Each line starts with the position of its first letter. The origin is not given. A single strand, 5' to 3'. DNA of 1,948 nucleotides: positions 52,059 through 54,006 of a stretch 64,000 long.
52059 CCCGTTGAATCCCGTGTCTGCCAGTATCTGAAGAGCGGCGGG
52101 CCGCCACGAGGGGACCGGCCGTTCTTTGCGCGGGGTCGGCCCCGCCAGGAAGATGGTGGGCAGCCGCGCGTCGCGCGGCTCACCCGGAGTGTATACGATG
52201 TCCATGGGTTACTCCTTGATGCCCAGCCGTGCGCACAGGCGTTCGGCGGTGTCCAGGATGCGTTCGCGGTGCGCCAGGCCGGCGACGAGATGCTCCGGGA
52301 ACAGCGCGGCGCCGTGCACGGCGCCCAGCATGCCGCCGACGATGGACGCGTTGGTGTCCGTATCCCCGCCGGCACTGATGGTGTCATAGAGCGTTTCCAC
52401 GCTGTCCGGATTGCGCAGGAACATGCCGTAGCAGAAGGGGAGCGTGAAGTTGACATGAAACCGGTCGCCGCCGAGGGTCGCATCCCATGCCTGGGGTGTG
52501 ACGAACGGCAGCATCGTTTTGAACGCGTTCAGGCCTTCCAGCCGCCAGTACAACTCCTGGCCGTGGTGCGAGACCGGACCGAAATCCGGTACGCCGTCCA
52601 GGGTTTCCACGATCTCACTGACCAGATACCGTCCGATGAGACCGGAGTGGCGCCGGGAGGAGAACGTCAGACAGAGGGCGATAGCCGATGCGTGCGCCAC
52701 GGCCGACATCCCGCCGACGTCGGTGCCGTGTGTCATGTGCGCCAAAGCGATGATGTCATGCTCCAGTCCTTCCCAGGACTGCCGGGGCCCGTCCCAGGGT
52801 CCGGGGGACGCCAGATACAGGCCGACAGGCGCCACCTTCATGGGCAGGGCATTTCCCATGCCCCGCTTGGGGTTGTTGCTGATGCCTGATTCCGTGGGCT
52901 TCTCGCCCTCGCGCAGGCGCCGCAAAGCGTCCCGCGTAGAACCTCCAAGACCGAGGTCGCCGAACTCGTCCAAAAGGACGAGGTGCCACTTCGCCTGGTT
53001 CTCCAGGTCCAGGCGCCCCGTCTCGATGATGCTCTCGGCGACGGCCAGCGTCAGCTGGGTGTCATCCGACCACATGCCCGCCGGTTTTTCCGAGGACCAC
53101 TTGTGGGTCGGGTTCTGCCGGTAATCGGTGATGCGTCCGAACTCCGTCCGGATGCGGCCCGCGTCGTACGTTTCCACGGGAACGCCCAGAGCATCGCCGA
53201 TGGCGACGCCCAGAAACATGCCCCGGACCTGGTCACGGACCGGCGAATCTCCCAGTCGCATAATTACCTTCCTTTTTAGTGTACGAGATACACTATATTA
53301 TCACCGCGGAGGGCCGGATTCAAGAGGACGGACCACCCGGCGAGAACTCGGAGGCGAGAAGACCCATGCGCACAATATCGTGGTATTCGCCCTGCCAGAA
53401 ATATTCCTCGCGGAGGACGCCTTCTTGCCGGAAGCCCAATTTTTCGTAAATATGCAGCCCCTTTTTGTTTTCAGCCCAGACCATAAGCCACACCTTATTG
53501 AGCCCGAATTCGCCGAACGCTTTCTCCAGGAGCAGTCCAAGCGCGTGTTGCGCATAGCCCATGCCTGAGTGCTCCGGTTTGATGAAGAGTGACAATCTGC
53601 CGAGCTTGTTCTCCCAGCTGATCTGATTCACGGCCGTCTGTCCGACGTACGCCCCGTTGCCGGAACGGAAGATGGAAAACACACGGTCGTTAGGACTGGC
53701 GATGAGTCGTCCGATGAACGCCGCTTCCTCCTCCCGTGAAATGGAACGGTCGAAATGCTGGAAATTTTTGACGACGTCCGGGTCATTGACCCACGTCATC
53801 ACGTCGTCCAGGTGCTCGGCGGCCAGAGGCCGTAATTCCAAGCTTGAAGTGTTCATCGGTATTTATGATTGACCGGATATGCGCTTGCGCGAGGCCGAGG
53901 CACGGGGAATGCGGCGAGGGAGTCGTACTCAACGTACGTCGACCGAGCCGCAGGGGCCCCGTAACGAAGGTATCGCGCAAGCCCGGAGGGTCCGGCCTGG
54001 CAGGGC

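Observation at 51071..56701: Three copies of a 19-bp palindrome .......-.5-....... mark a putative NrtR regulon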

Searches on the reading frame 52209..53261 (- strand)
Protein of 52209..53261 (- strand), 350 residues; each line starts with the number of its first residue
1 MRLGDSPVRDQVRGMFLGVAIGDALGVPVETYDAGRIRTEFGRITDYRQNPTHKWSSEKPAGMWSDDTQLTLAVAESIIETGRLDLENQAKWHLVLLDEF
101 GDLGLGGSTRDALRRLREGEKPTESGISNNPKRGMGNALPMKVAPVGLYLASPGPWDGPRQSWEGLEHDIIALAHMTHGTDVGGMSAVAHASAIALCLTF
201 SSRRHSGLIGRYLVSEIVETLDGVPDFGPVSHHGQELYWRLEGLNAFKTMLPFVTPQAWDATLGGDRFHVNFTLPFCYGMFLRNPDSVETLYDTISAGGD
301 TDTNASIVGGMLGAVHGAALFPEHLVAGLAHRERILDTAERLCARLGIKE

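Call 7: search_protein_families(library=pfam, proteins=[window:52209-53261:-])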
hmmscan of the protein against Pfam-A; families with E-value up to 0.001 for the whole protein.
window:52209-53261:- (350 aa): 1 family
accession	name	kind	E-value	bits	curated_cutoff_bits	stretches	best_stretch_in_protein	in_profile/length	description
PF03747.19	ADP_ribosyl_GH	-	2.5e-52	178.8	26.2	1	14-324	1-287/287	ADP-ribosylglycohydrolase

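Call 57: search_protein_families(library=ncbifam, proteins=[window:52209-53261:-], max_evalue=0.001)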
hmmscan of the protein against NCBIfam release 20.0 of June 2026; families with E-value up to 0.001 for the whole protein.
window:52209-53261:- (350 aa): 2 families
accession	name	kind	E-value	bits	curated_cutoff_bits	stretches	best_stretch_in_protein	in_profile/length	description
TIGR02662.1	dinitro_DRAG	equivalog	4.3e-16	59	337.05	1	8-148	1-132/287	ADP-ribosyl-[dinitrogen reductase] hydrolase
NF041672.1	ADPriboarghdlase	equivalog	2e-11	43.3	490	1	7-149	65-201/361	ADP-ribosylarginine hydrolase Tri1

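Call 65: search_solved_structures(query=window:52209-53261:-, max_evalue=0.001)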
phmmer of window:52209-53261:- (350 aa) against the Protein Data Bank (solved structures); distinct sequences matched with E-value up to 0.001: 18.
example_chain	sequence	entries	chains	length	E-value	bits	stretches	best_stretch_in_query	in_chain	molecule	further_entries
1t5j_A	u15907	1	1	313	1.3e-16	63.7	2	8-91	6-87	Hypothetical protein MJ1187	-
2woe_A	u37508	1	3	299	6.9e-14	54.8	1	7-148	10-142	ADP-RIBOSYL-[DINITROGEN REDUCTASE] GLYCOHYDROLASE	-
2woc_A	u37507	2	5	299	8.1e-14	54.5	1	7-148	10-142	ADP-RIBOSYL-[DINITROGEN REDUCTASE] GLYCOHYDROLASE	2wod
8za7_A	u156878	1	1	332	1.1e-13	54.1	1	12-152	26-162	Lmo0067 protein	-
2cwc_A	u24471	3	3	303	4.6e-13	52.1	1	9-148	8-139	ADP-ribosylglycohydrolase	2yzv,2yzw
3g9d_A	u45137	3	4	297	1.8e-12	50.1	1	5-148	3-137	Dinitrogenase reductase activating glucohydrolase | Dinitrogenase reductase activacting glicohydrolase | ADP-ribosyl-(Dinitrogen reductase) hydrolase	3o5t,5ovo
6dre_A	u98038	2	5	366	4.3e-10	42.3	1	5-149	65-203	ADP-ribosyl-(Dinitrogen reductase) hydrolase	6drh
2qty_A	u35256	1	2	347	7.2e-09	38.3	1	11-204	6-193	Poly(ADP-ribose) glycohydrolase ARH3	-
5zqy_A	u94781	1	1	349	1.4e-07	34.1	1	10-324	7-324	Poly(ADP-ribose) glycohydrolase ARH3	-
9rfd_A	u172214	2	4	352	1.4e-07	34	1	11-324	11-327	ADP-ribosylhydrolase ARH3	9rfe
6d36_C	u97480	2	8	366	1.6e-07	33.8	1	11-324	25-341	Poly(ADP-ribose) glycohydrolase ARH3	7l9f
2g4k_A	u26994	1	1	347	1.8e-07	33.7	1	11-324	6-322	ADP-ribosylhydrolase 3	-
2foz_A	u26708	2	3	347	1.8e-07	33.7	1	11-324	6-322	ADP-ribosylhydrolase like 2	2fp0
6d3a_C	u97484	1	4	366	5.5e-07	32.1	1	11-324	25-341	Poly(ADP-ribose) glycohydrolase ARH3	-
7akr_AAA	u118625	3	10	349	9.1e-07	31.3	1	11-324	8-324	ADP-ribose glycohydrolase ARH3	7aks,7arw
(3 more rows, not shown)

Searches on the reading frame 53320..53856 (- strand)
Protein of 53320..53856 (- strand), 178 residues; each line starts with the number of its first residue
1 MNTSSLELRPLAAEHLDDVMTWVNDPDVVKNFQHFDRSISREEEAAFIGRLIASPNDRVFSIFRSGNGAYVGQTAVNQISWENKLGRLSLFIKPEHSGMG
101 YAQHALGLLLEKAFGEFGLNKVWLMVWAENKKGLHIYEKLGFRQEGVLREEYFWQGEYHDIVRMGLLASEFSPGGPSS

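Call 7: search_protein_families(library=pfam, proteins=[window:53320-53856:-])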
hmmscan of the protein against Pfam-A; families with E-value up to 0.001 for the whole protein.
window:53320-53856:- (178 aa): 5 families
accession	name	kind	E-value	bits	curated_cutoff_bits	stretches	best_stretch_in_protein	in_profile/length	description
PF13302.13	Acetyltransf_3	-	7e-21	75.8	25.4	1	6-143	2-138/138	Acetyltransferase (GNAT) domain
PF13420.13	Acetyltransf_4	-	6.9e-12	46.1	24.3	1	15-160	8-152/155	Acetyltransferase (GNAT) domain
PF00583.31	Acetyltransf_1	-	3.2e-11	43.9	20.7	1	45-142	22-116/116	Acetyltransferase (GNAT) family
PF13508.13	Acetyltransf_7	-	4.9e-06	27.3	27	1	68-143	12-83/84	Acetyltransferase (GNAT) domain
PF08445.16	FR47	-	0.00038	20.8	22.1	1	89-145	26-80/86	FR47-like protein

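Call 57: search_protein_families(library=ncbifam, proteins=[window:53320-53856:-], max_evalue=0.001)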
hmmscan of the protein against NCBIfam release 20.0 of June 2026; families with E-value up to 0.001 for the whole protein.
window:53320-53856:- (178 aa): 12 families
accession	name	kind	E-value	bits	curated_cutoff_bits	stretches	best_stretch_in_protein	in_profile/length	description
NF011709.0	PRK15130.1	equivalog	1.3e-21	77.3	218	1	3-170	4-168/186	spermidine N1-acetyltransferase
TIGR03585.1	PseH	equivalog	8e-21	74.7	93.1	1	7-164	2-155/156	UDP-4-amino-4,6-dideoxy-N-acetyl-beta-L-altrosamine N-acetyltransferase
NF040503.1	resist_ArsN1a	equivalog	1.1e-10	41.5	170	1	85-165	77-156/159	arsinothricin resistance N-acetyltransferase ArsN1 family A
TIGR01575.1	rimI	equivalog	1.5e-07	31.6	86.4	1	66-156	39-125/132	ribosomal protein S18-alanine N-acetyltransferase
NF002959.0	PRK03624.1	equivalog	4.5e-06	26.4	124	1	89-147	77-134/147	GNAT family acetyltransferase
NF007025.1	PRK09491.1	equivalog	6.9e-06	26.1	173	1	88-154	66-130/145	ribosomal protein S18-alanine N-acetyltransferase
NF053587.1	SpmdActasePaiA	equivalog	1.6e-05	24.7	250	1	91-148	97-153/172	spermidine/spermine N(1)-acetyltransferase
NF007539.0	PRK10151.1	equivalog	1.7e-05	24.5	184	1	58-161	68-169/179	50S ribosomal protein L7/L12-serine acetyltransferase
NF000225.3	AAC_6p_Strep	exception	0.00012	22.1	250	1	82-171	64-155/156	aminoglycoside 6'-N-acetyltransferase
NF000485.1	TlmB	exception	0.00012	21.5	625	1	82-166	81-165/292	bleomycin family antibiotic N-acetyltransferase TlmB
NF000483.1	BlmB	exception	0.00012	21.5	625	1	3-166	14-173/301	bleomycin family antibiotic N-acetyltransferase BlmB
NF000487.1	stat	exception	0.00035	20.2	420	1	56-147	77-166/189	streptothricin N-acetyltransferase STAT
